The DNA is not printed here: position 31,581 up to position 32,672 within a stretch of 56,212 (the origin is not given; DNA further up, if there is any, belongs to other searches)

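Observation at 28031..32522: Stand-alone trio of secretion ATPase, platform protein and P-loop-less KaiC/ArlH-like protein, with no filament genes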

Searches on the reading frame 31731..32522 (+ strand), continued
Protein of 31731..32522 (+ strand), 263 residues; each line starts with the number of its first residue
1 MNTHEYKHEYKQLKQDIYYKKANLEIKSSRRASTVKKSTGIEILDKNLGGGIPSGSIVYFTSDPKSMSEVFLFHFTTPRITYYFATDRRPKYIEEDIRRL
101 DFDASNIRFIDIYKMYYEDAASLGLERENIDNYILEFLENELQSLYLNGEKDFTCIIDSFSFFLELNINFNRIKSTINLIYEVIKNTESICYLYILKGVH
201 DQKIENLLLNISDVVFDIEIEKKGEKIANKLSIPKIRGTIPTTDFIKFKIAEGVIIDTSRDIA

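Call 49: predict_structure(alignment_id=A1)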
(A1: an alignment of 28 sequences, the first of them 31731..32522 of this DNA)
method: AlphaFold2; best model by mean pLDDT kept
length: 263 residues; sequences in the alignment: 28
mean_pLDDT: 81.3   pTM: 0.80
mean pLDDT of the five models: 81.3, 80.8, 80.7, 78.7, 73.3
residues with pLDDT >= 90: 122; 70-90: 86; 50-70: 27; < 50: 28
segments of 3 or more residues with pLDDT < 50: 1-10, 21-27, 29-31, 259-263
pLDDT, mean of each block of 10 residues (from residue 1): 44 52 44 79 86 95 86 91 96 92 92 89 73 93 93 96 90 93 95 93 89 91 80 81 67 52 31
secondary structure, 60 per line:
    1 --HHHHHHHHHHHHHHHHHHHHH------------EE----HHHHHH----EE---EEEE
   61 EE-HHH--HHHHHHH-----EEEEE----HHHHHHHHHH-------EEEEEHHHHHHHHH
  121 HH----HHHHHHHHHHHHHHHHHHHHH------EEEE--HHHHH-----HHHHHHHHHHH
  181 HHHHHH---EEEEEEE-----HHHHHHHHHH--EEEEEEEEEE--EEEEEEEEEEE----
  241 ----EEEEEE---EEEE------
elements in order: H3-23 H42-47 E57-62 H69-75 E81-85 H90-99 E107-111 H112-122 H127-147 E154-157 H160-164 H170-186 E190-196 H202-211 E214-223 E226-236 E245-250 E254-257
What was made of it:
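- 31731..32522 (+): DUF7125-family single-domain KaiC/ArlH-fold protein without a Walker A loop, 263 aa. Its ATG overlaps the platform stop codon (ATGA). AlphaFold model pLDDT 81.3, pTM 0.80 (call 49).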

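Call 52: fold_search(model_id=the predicted structure, library=pdb)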
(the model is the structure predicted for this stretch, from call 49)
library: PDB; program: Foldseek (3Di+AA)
matches with E <= 10: 1657; with E <= 0.001: 947
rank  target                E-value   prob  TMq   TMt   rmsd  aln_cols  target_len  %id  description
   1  7s65_B                2.1e-14  1.00  0.68  0.40   3.9       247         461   16  Compressed conformation of nighttime state KaiC (released 2021-09-22)
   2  4yds                  1.4e-13  1.00  0.68  0.79   2.9       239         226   18  FlaH from Sulfolobus acidocaldarius with ATP and Mg-Ion (released 2015-11-11)
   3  2dr3_E                1.9e-13  1.00  0.63  0.69   5.6       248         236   20  Crystal Structure of RecA superfamily ATPase PH0284 from Pyrococcus horikoshii OT3 (released 2006-12-06)
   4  2w0m                  2.8e-13  1.00  0.62  0.73   4.4       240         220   18  Crystal Structure of sso2452 from Sulfolobus solfataricus P2 (released 2009-05-19)
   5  7dy1_E                3.1e-13  1.00  0.67  0.41   4.2       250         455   17  Crystal Structure of Cyanobacterial Circadian Clock Protein KaiC (released 2022-05-18)
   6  8zn5_B                4.0e-13  1.00  0.68  0.41   3.4       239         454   15  Crystal Structure of Designed Clock Protein KaiC (released 2025-04-16)
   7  2dr3_C                4.3e-13  1.00  0.66  0.73   4.1       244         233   19  Crystal Structure of RecA superfamily ATPase PH0284 from Pyrococcus horikoshii OT3 (released 2006-12-06)
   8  7s66_A                8.0e-13  1.00  0.67  0.38   3.9       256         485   16  Extended conformation of nighttime state KaiC (released 2021-09-22)
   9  8dba_F                8.0e-13  1.00  0.63  0.34   6.1       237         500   17  Crystal structure of dodecameric KaiC (released 2023-03-22)
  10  7dy1_B                9.0e-13  1.00  0.69  0.42   4.0       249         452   17  Crystal Structure of Cyanobacterial Circadian Clock Protein KaiC (released 2022-05-18)
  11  4tlc_F                9.6e-13  1.00  0.63  0.74   4.2       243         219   15  Crystal structure of N-terminal C1 domain of KaiC (released 2015-07-01)
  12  8dba_C                9.6e-13  1.00  0.61  0.33   4.5       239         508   19  Crystal structure of dodecameric KaiC (released 2023-03-22)
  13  8zn7_C                1.2e-12  1.00  0.65  0.38   4.1       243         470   16  Crystal Structure of Designed Clock Protein KaiC (released 2025-04-16)
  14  2dr3_A                1.2e-12  1.00  0.65  0.73   4.3       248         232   16  Crystal Structure of RecA superfamily ATPase PH0284 from Pyrococcus horikoshii OT3 (released 2006-12-06)
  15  7dy2_B                1.2e-12  1.00  0.61  0.37   4.1       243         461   17  Crystal Structure of Cyanobacterial Circadian Clock Protein KaiC (released 2022-04-27)
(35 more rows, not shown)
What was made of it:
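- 31731..32522 (+): Foldseek top hits are KaiC (E 2e-14) and FlaH 4YDS (TM 0.79 normalised to the target, rmsd 2.9 A) (call 52).
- On ArlH (FlaH): FlaH 4YDS is ranked second, with TM 0.79 and rmsd 2.9 A (calls 49, 52).
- Checked: The AlphaFold model (pLDDT 81) matches KaiC domains and FlaH 4YDS (TM 0.79, normalised to the target, at 2.9 A) (calls 49, 52).
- The fold is that of ArlH (calls 49, 52). The third protein has an ArlH-like fold (call 52).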

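Call 71: search_protein_families(library=ncbifam, proteins=[L082:7040-7663:+], max_evalue=0.00001)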
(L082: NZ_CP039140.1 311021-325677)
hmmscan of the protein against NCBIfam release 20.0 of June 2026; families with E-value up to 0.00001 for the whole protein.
L082:7040-7663:+ (207 aa): 0 families

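Call 72: get_annotated_region(hit=H1, flank=8000)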
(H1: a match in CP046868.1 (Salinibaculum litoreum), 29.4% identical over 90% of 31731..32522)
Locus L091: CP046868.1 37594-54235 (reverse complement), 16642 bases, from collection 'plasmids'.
description: Salinibaculum litoreum strain HD8-45 plasmid unnamed2, complete sequence
organism: Salinibaculum litoreum (NCBI taxid 1710541)
taxonomy: Archaea; Euryarchaeota; Halobacteria; Halobacteriales; Haloarculaceae; Salinibaculum; Salinibaculum litoreum
host: -; source: pure culture,isolated from salted brown alga Laminaria; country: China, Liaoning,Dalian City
typing (MOB-suite, as given by PLSDB): non-mobilizable
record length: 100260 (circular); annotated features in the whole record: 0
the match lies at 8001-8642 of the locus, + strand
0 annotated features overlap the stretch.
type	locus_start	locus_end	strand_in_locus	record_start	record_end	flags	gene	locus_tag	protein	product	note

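Call 73: get_annotated_region(hit=H6, flank=8000)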
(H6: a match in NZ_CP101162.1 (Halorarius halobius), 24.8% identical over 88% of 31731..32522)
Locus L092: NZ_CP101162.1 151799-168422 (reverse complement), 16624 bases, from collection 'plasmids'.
description: Halorarius halobius strain ZY10 plasmid unnamed1, complete sequence
organism: Halorarius halobius (NCBI taxid 2962671)
taxonomy: Archaea; Euryarchaeota; Halobacteria; Halobacteriales; Haloarculaceae; Halorarius; Halorarius halobius
host: -; source: cell culture,salt; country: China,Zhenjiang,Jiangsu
typing (MOB-suite, as given by PLSDB): non-mobilizable
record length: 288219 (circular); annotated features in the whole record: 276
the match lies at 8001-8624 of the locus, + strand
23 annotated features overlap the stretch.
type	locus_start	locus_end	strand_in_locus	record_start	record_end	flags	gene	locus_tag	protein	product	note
CDS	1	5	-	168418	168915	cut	-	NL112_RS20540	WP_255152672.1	hypothetical protein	-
CDS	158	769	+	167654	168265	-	-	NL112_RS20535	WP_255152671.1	hypothetical protein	-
CDS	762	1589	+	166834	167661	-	-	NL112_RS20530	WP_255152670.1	nucleotidyl transferase AbiEii/AbiGii toxin family protein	-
CDS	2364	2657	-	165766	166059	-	-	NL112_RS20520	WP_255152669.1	hypothetical protein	-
CDS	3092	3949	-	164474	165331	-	-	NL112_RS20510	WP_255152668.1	hypothetical protein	-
CDS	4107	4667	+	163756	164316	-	-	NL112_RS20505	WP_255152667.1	TATA-box-binding protein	-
CDS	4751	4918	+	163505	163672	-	-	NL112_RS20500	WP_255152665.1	DUF1931 domain-containing protein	-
CDS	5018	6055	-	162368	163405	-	-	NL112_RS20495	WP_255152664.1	PAS domain-containing sensor histidine kinase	GO:0007165 - signal transduction [Evidence IEA]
CDS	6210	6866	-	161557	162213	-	-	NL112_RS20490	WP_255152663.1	HAMP domain-containing sensor histidine kinase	GO:0007165 - signal transduction [Evidence IEA]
CDS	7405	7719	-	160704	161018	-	-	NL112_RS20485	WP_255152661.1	transcriptional regulator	-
CDS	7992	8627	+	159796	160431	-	-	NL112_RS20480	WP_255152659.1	hypothetical protein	-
CDS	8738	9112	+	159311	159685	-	-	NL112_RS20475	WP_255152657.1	hypothetical protein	-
CDS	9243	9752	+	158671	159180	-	-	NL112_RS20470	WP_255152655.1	hypothetical protein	-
CDS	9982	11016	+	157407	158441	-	-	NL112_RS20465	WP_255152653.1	PAS domain-containing sensor histidine kinase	GO:0007165 - signal transduction [Evidence IEA]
CDS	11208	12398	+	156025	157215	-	-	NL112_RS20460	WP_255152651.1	ATP-binding protein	-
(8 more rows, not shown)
